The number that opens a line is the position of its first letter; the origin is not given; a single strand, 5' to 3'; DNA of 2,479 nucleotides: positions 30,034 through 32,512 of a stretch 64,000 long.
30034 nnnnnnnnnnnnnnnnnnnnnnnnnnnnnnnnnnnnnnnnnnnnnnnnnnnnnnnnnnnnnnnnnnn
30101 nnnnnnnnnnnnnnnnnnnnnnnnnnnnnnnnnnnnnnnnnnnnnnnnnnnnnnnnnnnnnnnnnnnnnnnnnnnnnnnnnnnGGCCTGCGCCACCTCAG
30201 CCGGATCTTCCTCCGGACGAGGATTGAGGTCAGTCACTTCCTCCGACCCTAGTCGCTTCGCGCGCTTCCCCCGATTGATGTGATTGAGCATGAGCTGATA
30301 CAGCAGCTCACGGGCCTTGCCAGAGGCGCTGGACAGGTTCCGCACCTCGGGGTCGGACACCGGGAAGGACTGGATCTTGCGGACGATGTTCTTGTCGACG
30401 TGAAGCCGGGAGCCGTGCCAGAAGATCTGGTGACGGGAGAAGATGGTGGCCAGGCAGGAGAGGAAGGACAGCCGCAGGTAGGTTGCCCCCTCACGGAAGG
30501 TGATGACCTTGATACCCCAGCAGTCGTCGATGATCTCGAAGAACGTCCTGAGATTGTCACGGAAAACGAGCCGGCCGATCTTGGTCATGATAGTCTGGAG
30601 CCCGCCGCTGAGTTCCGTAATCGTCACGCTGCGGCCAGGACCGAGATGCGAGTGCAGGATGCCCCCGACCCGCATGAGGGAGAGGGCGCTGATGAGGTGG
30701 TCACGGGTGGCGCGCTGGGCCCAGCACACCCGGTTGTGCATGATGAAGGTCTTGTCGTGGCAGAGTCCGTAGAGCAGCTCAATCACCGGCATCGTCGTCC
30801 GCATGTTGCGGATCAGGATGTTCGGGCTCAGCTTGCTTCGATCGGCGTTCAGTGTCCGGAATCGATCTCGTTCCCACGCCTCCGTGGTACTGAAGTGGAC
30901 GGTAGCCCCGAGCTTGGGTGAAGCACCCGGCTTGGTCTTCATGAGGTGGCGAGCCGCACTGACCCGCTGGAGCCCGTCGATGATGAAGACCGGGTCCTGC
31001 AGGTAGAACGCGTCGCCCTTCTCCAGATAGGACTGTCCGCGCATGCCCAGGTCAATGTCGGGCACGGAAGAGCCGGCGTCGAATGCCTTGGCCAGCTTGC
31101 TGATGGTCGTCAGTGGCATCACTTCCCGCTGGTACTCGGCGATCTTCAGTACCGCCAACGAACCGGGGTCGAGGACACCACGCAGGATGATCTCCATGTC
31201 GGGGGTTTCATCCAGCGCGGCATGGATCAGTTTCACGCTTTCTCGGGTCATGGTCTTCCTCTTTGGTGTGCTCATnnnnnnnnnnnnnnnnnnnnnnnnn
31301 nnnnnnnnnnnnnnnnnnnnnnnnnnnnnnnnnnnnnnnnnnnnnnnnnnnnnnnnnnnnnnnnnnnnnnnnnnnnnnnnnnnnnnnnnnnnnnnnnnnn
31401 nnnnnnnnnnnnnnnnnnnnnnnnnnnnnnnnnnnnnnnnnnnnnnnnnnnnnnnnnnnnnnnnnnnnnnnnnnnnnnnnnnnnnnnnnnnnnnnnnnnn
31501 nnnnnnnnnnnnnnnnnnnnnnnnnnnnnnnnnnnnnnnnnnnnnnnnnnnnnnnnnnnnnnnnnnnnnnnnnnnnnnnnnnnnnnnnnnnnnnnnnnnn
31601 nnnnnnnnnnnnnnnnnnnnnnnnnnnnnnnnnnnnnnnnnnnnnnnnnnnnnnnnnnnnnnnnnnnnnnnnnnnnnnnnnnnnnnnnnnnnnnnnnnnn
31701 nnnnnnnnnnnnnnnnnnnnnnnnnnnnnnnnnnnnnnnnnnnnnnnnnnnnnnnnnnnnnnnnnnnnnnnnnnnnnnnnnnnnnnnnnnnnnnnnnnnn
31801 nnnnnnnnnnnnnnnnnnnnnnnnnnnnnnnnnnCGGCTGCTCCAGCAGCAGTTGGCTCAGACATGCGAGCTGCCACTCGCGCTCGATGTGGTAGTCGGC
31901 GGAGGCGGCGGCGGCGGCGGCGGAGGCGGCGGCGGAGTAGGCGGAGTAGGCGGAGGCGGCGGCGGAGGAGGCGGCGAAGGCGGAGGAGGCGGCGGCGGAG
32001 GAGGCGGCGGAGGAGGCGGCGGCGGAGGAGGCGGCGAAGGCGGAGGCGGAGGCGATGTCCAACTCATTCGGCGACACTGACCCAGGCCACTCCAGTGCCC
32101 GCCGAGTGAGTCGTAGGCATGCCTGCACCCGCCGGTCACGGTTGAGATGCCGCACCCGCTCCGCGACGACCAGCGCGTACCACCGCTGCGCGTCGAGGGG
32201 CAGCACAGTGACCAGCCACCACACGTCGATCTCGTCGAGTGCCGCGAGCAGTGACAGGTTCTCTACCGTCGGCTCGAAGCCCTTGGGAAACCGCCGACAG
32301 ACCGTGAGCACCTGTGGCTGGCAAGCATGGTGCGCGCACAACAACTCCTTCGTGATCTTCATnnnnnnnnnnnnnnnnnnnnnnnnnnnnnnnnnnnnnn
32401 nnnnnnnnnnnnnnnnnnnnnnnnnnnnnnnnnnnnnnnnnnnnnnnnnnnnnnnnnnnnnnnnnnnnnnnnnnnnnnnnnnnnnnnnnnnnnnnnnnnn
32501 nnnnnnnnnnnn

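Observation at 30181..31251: DUF262/DndB-like ParB-superfamily protein as terminal gene of the inverted operon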

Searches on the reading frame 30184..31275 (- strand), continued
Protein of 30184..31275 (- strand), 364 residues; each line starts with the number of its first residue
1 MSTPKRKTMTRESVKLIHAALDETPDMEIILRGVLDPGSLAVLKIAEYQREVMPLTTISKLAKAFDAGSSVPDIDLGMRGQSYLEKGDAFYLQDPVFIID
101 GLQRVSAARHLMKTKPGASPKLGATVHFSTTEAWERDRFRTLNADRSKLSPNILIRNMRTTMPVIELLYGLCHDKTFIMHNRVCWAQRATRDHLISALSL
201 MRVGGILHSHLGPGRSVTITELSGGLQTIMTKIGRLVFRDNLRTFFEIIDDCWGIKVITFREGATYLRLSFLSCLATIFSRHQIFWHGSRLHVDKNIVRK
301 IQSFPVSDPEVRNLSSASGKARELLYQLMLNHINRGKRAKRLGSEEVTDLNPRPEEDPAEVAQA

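Call 62: search_protein_families(library=pfam, proteins=[L081:5126-5995:+, L117:7063-8076:+, L074:8090-8839:+, L092:9301-9753:+, L092:4548-5093:+, L128:7671-8504:+, L128:8386-9261:+, L125:4428-4925:+, L046:7035-7772:+, L133:2053-2835:-], max_evalue=0.01)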
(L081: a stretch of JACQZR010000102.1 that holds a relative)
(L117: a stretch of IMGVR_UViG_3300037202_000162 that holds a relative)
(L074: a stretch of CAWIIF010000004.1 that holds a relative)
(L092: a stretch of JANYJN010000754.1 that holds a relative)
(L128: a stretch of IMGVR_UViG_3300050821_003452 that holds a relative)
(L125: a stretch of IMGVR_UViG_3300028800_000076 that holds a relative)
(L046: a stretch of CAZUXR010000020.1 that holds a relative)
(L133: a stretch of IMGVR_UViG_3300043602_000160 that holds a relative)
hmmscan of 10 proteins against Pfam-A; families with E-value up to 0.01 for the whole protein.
L081:5126-5995:+ (290 aa): 6 families
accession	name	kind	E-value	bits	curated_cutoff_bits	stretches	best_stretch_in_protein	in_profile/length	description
PF13384.12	HTH_23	-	4.1e-05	23.7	24.6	1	106-146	5-42/50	Homeodomain-like domain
PF02195.25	ParB_N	-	0.00056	20.3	26.3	1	7-80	6-79/95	ParB N-terminal domain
PF13518.12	HTH_28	-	0.0017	18.9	25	1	114-147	7-38/52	Helix-turn-helix domain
PF13022.12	HTH_Tnp_1_2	-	0.0024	18.4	27.9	1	106-157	11-62/122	Helix-turn-helix of insertion element transposase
PF13551.12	HTH_29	-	0.004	17.7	28.1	0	112-150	3-41/64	Winged helix-turn helix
PF01527.26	HTH_Tnp_1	-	0.0083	16.8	24.1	1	103-155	9-57/75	Transposase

L117:7063-8076:+ (338 aa): 1 family
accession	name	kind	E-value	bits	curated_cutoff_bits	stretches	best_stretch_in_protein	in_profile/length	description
PF12705.13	PDDEXK_1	-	1.6e-13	51.6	22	1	12-305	7-247/247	PD-(D/E)XK nuclease superfamily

L074:8090-8839:+ (250 aa): 1 family
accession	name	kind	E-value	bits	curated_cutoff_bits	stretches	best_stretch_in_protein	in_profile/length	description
PF13479.12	AAA_24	-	1.3e-47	162.6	27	1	18-212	3-195/195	AAA domain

L092:9301-9753:+ (151 aa): 1 family
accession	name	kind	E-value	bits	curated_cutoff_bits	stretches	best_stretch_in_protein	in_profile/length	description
PF02732.21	ERCC4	-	1.5e-21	77.2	24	1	16-139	2-138/140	ERCC4 domain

L092:4548-5093:+ (182 aa): 0 families

L128:7671-8504:+ (278 aa): 1 family
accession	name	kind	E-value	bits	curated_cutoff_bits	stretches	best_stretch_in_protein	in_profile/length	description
PF09588.16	YqaJ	-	2.2e-11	44.7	22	1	10-137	5-148/150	YqaJ-like viral recombinase domain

L128:8386-9261:+ (292 aa): 1 family
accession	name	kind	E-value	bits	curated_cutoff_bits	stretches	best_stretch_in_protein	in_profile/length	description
PF04404.17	ERF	-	1.3e-17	64.6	25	1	45-179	4-140/153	ERF superfamily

L125:4428-4925:+ (166 aa): 1 family
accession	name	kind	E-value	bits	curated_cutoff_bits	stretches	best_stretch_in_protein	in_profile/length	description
PF07750.17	GcrA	-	1.2e-08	36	26.9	1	7-124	2-129/155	GcrA cell cycle regulator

L046:7035-7772:+ (246 aa): 1 family
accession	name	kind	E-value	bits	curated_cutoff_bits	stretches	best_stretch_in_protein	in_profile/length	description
PF01381.28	HTH_3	-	0.0082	16.6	23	0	28-59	12-44/55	Helix-turn-helix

L133:2053-2835:- (261 aa): 1 family
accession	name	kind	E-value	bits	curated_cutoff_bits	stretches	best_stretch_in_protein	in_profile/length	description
PF05063.20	MT-A70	-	3.5e-25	89.3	23.9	1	39-220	1-172/172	MT-A70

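Call 70: fold_search(model_id=the predicted structure, library=viral)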
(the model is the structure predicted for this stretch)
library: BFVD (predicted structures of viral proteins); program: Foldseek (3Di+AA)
matches with E <= 10: 348; with E <= 0.001: 30
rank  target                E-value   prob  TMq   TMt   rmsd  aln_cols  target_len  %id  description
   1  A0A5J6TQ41            1.6e-09  1.00  0.34  0.23  18.7       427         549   14  (no name in the UniProt tables at hand)
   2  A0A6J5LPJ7            2.3e-09  1.00  0.34  0.39  15.8       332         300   14  Uncharacterized protein [uncultured Caudovirales phage]
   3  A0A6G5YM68            2.9e-07  1.00  0.31  0.28  16.6       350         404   12  (no name in the UniProt tables at hand)
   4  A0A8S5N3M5            3.0e-06  1.00  0.47  0.57   7.5       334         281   11  Occlusion protein [Siphoviridae sp. ctRuT6]
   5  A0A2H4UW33            1.1e-05  1.00  0.29  0.26  13.1       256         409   11  HNHc domain-containing protein [Bodo saltans virus]
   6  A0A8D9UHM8            1.7e-05  1.00  0.45  0.50   8.3       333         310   14  Sulfur modification protein [Bacteriophage sp.]
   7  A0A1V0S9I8            2.3e-05  1.00  0.52  0.50   6.4       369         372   12  GmrSD restriction endonucleases N-terminal domain-containing protein [Catovirus CTV1]
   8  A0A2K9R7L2            2.7e-05  1.00  0.41  0.37  13.9       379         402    9  (no name in the UniProt tables at hand)
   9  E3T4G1                4.5e-05  1.00  0.25  0.28  16.2       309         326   14  Uncharacterized protein [Cafeteria roenbergensis virus (strain BV-PW1)]
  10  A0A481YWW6            5.0e-05  1.00  0.30  0.39  13.4       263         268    9  DNA-sulfur modification-associated protein [Marseillevirus LCMAC202]
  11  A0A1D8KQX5            5.2e-05  1.00  0.30  0.30  16.2       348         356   11  Uncharacterized protein [Synechococcus phage S-CAM22]
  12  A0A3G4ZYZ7            6.1e-05  1.00  0.27  0.33  12.0       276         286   11  Uncharacterized protein [Gaeavirus sp.]
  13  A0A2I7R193            6.4e-05  1.00  0.40  0.40  11.1       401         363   10  (no name in the UniProt tables at hand)
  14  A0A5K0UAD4            7.0e-05  1.00  0.51  0.39   6.7       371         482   11  GmrSD restriction endonucleases N-terminal domain-containing protein [Yasminevirus sp. GU-2018]
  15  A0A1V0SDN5            7.4e-05  1.00  0.48  0.45  12.6       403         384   12  GmrSD restriction endonucleases N-terminal domain-containing protein [Indivirus ILV1]
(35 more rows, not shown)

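Call 83: search_dna_similar(query=P0150, collection=plasmids, mode=protein, max_evalue=10, max_rows=15)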
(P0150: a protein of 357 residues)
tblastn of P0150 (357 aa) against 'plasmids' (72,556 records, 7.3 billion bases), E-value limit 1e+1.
Records with a match: 2; places in all: 2; records where one place covers at least 80% of the query: 0.
Best place of each record, by identity: <60% 2.
By first word of the organism name: Paracoccus 1; Bosea 1.
By predicted mobility (MOB-suite, as given by PLSDB): non-mobilizable 2.
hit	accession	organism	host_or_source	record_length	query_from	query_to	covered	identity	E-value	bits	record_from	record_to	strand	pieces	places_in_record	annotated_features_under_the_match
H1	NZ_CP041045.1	Paracoccus sp. AK26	pure culture,Hexachlorocyclohexane ...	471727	157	356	56%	22.9%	6e+0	37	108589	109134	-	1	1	acyl-CoA dehydrogenase family protein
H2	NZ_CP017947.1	Bosea sp. Tri-49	Oxytropis triphylla,cell culture,root ...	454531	211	309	28%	26.4%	3e+0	37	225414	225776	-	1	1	alpha/beta hydrolase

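Call 85: search_solved_structures(query=A3, max_evalue=10, show_alignments=3)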
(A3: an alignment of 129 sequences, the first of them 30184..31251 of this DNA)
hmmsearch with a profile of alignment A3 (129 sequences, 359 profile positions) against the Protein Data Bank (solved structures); distinct sequences matched with E-value up to 10: 2.
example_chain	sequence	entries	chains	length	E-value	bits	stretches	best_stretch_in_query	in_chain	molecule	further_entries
5isv_A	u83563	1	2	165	0.12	14.4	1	22-77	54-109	Ribosomal-protein-alanine acetyltransferase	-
4ja0_A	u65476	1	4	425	1.3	11.1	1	232-305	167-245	Phosphoribosylaminoimidazole carboxylase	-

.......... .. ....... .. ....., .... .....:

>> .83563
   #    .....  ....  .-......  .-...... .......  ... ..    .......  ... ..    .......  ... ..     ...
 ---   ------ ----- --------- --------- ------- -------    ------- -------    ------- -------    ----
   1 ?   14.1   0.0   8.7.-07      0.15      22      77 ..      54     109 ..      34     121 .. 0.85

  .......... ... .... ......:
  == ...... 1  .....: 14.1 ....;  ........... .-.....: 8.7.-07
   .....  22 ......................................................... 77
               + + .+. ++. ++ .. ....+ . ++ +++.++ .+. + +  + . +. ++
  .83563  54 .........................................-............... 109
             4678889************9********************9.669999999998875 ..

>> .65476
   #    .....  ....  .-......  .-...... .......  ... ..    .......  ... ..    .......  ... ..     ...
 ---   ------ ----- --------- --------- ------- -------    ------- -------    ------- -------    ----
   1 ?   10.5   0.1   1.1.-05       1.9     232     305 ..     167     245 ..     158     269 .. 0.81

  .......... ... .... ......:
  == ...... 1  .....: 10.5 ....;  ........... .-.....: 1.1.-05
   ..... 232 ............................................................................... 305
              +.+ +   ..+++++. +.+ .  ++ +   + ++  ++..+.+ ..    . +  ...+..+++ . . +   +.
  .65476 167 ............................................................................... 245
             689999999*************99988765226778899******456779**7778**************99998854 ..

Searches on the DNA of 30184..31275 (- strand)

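Call 51: search_rna_families(sources=[L003, L004, L008, L010], threshold=gathering)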
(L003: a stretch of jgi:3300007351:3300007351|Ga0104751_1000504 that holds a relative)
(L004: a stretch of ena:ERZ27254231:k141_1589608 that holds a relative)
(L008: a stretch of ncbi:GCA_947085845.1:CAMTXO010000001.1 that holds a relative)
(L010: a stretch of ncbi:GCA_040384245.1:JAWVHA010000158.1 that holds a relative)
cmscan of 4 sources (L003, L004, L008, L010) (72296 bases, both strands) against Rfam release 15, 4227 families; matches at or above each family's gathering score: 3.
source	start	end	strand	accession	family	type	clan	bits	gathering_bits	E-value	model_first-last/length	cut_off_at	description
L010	15003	15075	+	RF00005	tRNA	Gene; tRNA;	CL00001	73.2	29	4.7e-14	1-71/71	no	tRNA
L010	12553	12623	+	RF00005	tRNA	Gene; tRNA;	CL00001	71.2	29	1.6e-13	1-71/71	no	tRNA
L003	15072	15142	-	RF00005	tRNA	Gene; tRNA;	CL00001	64.2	29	1.4e-11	1-71/71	no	tRNA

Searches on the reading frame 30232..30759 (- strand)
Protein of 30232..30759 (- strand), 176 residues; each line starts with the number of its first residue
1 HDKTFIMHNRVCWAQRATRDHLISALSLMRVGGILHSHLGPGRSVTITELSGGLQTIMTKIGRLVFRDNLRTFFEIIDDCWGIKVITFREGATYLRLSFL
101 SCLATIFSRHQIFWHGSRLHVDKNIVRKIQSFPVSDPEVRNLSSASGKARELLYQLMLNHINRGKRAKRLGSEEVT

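Call 72: predict_structure(alignment_id=A4)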
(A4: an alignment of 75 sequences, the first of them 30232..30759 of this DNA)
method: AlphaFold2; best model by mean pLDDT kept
length: 176 residues; sequences in the alignment: 75
mean_pLDDT: 94.2   pTM: 0.90
mean pLDDT of the five models: 94.2, 94.1, 93.4, 92.8, 92.8
residues with pLDDT >= 90: 157; 70-90: 14; 50-70: 3; < 50: 2
segments of 3 or more residues with pLDDT < 50: none
pLDDT, mean of each block of 10 residues (from residue 1): 90 93 97 97 95 98 98 98 89 95 97 97 97 98 96 97 90 59
secondary structure, 60 per line:
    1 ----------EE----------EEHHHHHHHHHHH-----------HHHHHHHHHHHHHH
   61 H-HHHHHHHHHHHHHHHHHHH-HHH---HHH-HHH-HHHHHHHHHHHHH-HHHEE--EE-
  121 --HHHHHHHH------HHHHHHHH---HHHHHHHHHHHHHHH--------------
elements in order: H25-35 H47-61 H63-81 H97-109 H123-130 H137-144 H148-162

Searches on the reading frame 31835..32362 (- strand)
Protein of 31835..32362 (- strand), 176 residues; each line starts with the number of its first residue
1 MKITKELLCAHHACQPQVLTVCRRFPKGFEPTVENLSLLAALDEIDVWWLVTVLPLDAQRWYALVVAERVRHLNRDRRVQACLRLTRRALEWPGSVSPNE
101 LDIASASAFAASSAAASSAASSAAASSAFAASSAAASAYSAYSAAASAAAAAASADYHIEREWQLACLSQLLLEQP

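Call 61: search_protein_families(library=phrogs, proteins=[window:31835-32362:-], max_evalue=0.01)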
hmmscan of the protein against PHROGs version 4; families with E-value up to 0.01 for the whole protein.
window:31835-32362:- (176 aa): 2 families
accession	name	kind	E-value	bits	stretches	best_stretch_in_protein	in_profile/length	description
phrog_18326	-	unknown function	9.3e-05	23.1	1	36-155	38-161/203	-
phrog_38757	-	unknown function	0.0094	16.6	0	48-151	53-150/170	-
